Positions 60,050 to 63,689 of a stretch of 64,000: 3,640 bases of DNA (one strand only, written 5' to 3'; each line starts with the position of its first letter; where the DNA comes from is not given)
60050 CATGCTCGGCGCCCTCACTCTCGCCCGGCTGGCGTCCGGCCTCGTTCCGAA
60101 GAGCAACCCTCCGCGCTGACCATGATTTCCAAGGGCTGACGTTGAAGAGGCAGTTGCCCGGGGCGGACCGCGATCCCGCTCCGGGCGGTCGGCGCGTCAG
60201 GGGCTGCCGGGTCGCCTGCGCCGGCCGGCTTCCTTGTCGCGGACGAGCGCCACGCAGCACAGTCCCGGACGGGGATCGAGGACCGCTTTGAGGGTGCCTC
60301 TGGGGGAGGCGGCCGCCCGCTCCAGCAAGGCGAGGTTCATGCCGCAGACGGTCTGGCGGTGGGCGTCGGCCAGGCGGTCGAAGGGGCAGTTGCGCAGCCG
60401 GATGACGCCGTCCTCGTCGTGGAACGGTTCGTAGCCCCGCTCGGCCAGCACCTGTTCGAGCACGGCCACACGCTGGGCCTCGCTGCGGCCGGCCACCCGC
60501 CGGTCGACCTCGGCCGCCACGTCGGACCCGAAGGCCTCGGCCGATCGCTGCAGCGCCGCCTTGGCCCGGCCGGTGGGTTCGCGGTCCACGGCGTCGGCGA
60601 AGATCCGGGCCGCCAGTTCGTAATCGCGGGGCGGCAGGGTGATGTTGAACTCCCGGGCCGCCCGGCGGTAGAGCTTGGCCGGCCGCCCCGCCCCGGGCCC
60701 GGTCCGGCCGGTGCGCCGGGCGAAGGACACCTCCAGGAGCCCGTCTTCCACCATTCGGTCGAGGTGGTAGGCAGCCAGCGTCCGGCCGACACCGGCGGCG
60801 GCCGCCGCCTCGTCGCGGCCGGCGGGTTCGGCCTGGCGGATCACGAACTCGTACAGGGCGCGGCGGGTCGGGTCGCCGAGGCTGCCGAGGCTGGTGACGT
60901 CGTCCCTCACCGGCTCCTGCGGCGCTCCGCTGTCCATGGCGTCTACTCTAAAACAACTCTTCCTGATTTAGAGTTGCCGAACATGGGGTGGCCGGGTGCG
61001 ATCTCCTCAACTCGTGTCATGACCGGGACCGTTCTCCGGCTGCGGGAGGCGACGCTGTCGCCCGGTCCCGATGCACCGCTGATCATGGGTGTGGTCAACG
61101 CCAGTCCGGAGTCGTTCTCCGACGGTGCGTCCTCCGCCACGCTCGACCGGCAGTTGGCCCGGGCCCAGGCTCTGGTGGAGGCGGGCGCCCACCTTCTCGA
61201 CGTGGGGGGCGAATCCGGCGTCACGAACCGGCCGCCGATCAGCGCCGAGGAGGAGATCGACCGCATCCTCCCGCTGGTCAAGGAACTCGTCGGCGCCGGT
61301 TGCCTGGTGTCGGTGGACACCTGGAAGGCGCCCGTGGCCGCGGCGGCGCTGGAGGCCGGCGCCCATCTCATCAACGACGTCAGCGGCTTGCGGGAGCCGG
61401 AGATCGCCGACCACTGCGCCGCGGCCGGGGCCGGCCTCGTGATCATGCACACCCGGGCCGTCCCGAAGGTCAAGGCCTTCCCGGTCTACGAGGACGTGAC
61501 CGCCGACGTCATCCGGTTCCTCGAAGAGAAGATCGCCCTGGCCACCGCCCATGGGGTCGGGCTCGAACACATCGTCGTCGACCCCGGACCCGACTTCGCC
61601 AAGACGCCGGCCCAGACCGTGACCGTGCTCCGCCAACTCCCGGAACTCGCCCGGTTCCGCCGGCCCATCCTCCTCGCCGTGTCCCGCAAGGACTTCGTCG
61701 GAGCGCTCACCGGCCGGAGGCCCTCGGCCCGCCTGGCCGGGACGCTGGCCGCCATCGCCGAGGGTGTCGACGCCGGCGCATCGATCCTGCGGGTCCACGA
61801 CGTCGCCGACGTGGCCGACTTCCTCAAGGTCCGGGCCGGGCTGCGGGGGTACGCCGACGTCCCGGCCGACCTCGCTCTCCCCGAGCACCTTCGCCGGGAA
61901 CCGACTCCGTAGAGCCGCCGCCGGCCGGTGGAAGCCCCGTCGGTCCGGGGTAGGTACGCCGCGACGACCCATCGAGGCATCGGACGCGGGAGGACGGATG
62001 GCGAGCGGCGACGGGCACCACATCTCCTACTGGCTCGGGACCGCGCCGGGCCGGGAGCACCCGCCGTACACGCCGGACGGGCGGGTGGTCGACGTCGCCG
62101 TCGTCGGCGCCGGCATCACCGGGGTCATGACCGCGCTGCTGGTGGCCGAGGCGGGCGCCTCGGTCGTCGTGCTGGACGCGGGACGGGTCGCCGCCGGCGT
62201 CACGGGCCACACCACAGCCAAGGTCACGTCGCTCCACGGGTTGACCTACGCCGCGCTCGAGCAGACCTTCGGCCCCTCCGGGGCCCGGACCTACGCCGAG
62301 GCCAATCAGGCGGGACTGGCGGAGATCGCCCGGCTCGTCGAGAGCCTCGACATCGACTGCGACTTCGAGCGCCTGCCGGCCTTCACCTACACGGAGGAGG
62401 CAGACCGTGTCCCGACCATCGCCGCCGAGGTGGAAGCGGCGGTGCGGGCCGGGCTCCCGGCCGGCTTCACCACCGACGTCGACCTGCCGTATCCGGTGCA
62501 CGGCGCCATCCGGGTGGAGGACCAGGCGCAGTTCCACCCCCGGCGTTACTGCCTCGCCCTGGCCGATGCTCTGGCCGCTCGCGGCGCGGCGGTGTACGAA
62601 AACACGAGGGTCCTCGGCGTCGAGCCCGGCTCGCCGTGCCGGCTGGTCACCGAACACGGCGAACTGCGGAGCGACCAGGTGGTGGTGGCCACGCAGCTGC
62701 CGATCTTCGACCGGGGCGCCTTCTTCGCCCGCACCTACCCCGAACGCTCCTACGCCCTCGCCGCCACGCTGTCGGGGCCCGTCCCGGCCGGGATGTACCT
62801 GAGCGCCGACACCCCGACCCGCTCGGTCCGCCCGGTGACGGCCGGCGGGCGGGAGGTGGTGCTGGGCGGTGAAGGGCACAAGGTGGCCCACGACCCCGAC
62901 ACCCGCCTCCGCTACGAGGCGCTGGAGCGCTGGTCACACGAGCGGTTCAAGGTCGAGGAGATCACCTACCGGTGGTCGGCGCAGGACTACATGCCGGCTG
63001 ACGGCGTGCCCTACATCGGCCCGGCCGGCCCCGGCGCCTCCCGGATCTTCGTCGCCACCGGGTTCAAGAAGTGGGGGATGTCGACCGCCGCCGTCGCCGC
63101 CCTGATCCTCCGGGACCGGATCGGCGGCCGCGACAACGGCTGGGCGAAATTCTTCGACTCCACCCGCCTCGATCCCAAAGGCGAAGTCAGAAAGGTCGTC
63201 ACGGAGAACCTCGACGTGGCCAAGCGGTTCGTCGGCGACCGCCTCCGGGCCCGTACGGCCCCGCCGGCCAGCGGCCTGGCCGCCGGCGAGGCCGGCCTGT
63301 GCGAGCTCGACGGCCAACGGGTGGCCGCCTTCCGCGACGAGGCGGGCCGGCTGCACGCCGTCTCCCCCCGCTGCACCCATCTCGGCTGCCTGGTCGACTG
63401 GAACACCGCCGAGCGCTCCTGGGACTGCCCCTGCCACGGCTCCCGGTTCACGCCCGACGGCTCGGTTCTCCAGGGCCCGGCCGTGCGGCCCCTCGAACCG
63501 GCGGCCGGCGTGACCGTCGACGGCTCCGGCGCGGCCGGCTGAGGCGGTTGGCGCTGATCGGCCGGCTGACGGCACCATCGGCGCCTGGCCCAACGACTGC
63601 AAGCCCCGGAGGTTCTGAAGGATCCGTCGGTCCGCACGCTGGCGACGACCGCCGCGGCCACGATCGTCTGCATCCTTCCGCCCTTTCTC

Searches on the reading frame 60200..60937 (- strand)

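Call 46: search_protein_families(library=pfam, proteins=[window:60200-60937:-], max_evalue=0.001)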
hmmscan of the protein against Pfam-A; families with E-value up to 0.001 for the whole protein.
window:60200-60937:- (246 aa): 1 family
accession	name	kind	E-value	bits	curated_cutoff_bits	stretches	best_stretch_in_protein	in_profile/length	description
PF12840.13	HTH_20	-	7.6e-08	32.6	27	1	20-70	1-50/51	Helix-turn-helix domain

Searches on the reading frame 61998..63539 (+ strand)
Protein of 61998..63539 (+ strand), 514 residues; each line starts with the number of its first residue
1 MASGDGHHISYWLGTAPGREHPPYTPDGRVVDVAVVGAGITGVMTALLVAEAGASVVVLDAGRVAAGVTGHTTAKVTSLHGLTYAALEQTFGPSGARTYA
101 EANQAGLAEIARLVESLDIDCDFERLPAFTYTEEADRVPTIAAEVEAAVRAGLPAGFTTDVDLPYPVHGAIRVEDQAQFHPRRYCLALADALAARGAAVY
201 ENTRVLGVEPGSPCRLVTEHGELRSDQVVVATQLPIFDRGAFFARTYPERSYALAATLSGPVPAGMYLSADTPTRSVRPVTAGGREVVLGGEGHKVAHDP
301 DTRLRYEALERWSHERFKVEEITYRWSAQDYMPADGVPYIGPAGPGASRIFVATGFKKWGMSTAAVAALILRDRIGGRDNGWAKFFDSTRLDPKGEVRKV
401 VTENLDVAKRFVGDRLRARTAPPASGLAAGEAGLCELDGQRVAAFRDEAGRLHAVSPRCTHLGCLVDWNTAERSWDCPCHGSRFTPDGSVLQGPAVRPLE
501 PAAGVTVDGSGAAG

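Call 46: search_protein_families(library=pfam, proteins=[window:61998-63539:+], max_evalue=0.001)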
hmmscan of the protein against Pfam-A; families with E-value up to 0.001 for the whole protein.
window:61998-63539:+ (514 aa): 5 families
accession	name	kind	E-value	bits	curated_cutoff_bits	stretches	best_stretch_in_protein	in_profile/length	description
PF01266.30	DAO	-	3.6e-47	162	27.9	1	32-373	1-352/353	FAD dependent oxidoreductase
PF00355.32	Rieske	-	6e-13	49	20.3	1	427-499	11-84/88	Rieske [2Fe-2S] domain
PF01494.25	FAD_binding_3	-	7.5e-06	25.8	22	1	31-156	2-80/349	FAD binding domain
PF03486.20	HI0933_like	-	6.7e-05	22.9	50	1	32-77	2-50/244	HI0933-like protein Rossmann domain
PF07992.20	Pyr_redox_2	-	0.001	19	26.1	0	32-63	144-175/291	Pyridine nucleotide-disulphide oxidoreductase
